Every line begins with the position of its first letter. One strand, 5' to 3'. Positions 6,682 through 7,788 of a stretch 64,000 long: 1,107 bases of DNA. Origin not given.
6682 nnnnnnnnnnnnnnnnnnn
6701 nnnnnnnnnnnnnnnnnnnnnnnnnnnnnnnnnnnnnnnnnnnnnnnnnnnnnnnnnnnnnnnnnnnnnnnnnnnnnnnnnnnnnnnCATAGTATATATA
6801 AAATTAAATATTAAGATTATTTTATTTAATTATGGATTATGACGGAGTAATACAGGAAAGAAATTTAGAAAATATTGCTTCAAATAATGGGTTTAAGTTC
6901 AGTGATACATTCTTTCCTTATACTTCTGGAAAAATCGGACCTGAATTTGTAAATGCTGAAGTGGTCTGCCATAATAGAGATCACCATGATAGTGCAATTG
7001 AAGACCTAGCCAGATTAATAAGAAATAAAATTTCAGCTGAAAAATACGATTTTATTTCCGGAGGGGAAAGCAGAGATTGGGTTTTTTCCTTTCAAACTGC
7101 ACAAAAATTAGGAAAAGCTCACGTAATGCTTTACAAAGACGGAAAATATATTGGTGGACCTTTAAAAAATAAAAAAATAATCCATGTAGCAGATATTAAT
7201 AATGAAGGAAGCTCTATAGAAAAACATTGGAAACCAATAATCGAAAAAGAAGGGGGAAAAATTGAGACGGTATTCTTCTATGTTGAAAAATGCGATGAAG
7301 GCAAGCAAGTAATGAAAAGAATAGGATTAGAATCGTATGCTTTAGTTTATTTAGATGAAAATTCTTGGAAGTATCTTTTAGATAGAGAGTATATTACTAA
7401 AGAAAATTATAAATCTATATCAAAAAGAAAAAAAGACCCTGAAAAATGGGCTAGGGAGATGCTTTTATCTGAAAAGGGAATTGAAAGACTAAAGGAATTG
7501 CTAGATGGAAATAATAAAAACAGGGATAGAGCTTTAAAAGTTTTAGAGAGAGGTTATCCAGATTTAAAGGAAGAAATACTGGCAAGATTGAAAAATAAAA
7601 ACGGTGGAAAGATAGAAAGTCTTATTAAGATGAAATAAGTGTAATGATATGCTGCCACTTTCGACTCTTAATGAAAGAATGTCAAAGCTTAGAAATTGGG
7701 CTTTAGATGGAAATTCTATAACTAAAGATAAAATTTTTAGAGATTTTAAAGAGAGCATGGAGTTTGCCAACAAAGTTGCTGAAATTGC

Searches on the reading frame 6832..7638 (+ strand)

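Call 34: search_protein_families(library=ncbifam, proteins=[window:6832-7638:+], max_evalue=0.00001)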
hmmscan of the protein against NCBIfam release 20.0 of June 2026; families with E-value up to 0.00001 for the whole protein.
window:6832-7638:+ (268 aa): 2 families
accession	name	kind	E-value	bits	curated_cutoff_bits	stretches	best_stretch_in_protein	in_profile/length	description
TIGR00336.1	pyrE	equivalog_domain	5.3e-07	29.6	106.8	0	21-175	9-171/173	orotate phosphoribosyltransferase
NF001729.0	PRK00455.1-3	equivalog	4.7e-06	26.1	245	1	25-208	31-221/231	orotate phosphoribosyltransferase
